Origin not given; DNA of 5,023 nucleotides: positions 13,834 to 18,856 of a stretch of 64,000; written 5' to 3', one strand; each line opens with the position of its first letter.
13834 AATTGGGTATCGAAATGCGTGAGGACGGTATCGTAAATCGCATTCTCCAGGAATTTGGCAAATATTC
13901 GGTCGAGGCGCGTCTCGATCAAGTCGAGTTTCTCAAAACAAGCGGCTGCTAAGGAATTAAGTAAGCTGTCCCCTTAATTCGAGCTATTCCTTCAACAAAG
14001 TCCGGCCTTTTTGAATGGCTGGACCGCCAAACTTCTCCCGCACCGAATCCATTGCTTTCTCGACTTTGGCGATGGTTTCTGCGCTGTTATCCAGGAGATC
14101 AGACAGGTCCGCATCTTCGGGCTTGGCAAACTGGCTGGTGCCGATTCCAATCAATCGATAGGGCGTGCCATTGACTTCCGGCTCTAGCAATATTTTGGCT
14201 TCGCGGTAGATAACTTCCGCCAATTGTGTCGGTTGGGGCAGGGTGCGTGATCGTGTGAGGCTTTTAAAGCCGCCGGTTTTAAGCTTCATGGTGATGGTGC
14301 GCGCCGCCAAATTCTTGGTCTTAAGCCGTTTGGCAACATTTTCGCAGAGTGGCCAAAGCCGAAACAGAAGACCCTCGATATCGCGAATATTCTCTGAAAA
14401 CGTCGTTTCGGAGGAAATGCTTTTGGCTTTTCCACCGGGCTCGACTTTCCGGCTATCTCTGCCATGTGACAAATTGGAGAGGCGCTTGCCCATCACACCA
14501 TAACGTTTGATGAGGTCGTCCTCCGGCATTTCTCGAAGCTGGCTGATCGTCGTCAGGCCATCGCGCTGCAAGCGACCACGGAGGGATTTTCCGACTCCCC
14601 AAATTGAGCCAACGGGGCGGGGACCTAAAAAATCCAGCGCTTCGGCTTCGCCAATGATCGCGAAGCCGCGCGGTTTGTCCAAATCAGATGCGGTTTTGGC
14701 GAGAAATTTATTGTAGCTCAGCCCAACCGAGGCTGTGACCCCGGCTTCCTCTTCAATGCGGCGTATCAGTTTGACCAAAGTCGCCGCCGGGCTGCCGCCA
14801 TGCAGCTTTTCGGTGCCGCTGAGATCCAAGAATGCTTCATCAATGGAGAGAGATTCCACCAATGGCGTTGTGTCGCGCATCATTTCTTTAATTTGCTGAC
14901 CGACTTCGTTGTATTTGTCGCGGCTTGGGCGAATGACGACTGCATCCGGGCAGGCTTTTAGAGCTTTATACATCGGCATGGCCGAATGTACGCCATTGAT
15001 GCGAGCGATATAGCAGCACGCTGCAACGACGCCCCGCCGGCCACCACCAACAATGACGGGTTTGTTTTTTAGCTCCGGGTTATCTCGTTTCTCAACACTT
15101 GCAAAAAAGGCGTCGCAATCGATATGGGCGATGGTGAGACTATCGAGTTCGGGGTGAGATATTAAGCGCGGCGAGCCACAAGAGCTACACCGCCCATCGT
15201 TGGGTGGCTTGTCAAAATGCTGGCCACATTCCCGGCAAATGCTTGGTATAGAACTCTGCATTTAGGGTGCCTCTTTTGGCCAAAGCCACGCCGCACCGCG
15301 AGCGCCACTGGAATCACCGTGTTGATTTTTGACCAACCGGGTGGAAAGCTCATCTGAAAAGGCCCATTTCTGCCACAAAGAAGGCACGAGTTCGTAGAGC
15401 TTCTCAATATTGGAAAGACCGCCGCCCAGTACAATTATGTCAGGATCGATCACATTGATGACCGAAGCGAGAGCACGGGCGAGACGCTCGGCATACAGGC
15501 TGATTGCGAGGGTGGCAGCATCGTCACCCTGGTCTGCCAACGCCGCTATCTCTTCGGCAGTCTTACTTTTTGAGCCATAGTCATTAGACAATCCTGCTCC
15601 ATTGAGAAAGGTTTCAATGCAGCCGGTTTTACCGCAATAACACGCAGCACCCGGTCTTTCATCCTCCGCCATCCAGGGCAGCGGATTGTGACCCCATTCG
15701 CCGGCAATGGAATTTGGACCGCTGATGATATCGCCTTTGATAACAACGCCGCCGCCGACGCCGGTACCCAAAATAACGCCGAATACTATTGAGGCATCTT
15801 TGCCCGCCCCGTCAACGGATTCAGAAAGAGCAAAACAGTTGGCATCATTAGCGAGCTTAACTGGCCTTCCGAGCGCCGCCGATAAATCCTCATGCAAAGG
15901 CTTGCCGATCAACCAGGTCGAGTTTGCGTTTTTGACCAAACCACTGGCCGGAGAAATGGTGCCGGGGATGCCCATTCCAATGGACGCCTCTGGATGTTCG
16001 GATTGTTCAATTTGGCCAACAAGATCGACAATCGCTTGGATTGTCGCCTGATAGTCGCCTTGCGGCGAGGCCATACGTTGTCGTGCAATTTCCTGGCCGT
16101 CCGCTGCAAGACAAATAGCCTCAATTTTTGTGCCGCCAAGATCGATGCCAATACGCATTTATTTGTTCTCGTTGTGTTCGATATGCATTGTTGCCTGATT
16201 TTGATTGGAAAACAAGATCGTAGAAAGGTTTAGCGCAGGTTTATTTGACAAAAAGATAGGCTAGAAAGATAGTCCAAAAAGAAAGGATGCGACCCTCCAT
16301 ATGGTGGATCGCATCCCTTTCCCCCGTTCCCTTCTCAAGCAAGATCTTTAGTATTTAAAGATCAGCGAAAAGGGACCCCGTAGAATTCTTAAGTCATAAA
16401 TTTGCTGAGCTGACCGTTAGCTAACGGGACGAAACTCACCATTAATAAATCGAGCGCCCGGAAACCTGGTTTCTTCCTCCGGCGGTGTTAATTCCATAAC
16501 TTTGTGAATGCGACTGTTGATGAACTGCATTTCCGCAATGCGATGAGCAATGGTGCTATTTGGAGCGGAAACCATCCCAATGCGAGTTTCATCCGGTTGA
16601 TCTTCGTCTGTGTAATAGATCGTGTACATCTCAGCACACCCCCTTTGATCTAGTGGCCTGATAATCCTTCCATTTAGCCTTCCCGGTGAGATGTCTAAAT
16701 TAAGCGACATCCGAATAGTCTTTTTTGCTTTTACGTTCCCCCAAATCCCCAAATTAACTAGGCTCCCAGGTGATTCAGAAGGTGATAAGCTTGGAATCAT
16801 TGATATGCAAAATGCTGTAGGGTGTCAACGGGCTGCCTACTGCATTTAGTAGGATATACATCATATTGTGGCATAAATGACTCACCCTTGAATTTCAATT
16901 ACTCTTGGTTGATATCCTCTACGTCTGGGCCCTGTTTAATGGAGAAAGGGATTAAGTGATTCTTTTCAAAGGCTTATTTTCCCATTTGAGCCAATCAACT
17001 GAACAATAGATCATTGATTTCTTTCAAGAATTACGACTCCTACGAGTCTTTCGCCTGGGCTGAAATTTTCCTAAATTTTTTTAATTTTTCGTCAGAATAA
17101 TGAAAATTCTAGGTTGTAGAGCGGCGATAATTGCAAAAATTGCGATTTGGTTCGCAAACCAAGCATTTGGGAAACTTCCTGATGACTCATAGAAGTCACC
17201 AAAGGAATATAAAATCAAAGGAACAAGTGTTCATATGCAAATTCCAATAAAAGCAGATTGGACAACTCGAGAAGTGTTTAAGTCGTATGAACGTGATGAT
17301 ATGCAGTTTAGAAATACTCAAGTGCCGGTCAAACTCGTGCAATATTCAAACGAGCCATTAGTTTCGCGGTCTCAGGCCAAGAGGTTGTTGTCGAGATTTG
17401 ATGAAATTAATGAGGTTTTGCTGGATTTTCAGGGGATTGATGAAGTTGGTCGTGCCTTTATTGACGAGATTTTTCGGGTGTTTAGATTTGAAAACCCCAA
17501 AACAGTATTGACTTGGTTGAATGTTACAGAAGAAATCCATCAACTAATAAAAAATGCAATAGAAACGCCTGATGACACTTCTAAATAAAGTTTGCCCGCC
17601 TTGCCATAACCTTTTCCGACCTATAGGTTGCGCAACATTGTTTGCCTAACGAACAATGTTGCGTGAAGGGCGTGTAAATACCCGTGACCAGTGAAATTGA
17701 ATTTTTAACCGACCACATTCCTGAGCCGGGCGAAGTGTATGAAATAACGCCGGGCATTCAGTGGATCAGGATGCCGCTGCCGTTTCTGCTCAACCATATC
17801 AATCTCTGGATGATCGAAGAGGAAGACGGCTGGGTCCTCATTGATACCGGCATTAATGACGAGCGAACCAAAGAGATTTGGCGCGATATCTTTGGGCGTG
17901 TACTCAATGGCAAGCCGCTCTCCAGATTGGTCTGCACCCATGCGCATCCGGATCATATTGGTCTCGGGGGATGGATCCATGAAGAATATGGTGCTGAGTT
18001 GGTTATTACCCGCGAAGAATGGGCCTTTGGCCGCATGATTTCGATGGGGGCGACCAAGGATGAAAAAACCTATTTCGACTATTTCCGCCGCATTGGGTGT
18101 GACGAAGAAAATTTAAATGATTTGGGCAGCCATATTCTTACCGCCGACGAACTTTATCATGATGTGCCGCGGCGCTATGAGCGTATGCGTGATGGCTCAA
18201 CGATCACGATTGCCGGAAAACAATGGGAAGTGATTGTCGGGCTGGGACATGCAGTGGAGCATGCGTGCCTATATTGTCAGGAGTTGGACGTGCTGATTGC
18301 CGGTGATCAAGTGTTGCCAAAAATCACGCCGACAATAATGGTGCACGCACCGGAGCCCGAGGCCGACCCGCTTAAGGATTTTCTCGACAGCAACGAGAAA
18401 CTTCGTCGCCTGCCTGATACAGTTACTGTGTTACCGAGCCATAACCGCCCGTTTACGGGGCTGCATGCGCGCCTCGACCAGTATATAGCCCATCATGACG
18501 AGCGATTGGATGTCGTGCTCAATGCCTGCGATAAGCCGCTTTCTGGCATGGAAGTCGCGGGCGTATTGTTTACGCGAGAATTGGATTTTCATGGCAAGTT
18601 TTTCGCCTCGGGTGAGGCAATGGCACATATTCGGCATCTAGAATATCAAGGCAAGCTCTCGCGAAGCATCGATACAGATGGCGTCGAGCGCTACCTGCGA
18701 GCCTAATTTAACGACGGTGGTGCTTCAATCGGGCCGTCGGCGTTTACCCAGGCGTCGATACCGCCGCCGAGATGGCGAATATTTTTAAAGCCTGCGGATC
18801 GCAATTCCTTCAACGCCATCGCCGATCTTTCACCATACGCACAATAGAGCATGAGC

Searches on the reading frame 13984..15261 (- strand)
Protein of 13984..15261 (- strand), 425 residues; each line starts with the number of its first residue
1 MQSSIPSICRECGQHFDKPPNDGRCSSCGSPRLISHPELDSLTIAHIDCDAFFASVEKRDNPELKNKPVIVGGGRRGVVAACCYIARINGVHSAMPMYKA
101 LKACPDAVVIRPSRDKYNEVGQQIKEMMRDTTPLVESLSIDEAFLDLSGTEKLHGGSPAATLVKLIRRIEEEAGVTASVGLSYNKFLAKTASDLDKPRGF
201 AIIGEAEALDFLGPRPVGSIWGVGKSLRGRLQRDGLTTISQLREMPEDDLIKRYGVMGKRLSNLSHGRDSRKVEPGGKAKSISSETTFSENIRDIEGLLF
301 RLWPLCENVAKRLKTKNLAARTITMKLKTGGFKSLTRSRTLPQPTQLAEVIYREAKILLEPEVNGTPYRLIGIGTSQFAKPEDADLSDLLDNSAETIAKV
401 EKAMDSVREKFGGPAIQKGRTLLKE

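Call 54: search_protein_families(library=pfam, proteins=[window:13984-15261:-], max_evalue=0.00001)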
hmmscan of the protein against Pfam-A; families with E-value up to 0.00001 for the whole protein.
window:13984-15261:- (425 aa): 2 families
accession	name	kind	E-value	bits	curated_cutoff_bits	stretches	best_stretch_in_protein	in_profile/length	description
PF00817.25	IMS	-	6.8e-47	159.5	23.2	1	47-193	1-148/148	impB/mucB/samB family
PF11799.13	IMS_C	-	1.8e-27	96.4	20.7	1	280-383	2-103/109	impB/mucB/samB family C-terminal domain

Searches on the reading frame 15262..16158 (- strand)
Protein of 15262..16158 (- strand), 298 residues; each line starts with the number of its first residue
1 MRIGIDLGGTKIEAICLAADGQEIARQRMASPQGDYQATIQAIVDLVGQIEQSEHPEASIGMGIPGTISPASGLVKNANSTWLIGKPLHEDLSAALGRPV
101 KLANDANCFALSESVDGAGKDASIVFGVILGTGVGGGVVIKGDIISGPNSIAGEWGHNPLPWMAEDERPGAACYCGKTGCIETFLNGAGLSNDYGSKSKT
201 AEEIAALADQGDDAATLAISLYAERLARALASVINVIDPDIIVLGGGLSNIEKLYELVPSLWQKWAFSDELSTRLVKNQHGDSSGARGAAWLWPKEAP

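Call 54: search_protein_families(library=pfam, proteins=[window:15262-16158:-], max_evalue=0.00001)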
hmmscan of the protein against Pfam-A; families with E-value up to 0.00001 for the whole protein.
window:15262-16158:- (298 aa): 2 families
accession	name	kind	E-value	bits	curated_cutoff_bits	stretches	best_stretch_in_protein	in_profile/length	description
PF00480.26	ROK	-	5.2e-81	272.8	22.9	1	3-295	2-293/294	ROK family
PF02685.22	Glucokinase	-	1e-07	31.8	22.1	1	6-221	4-223/314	Glucokinase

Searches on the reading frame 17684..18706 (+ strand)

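Call 54: search_protein_families(library=pfam, proteins=[window:17684-18706:+], max_evalue=0.00001)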
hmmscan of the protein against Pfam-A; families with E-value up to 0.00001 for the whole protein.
window:17684-18706:+ (340 aa): 2 families
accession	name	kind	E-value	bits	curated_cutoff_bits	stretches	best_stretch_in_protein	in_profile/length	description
PF00753.33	Lactamase_B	-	1.3e-24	87.7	22.7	1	39-253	6-196/196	Metallo-beta-lactamase superfamily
PF21221.3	B_lactamase-like_C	-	5.2e-15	55.3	27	1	281-325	1-46/46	Metallo-beta-lactamase-like, C-terminal domain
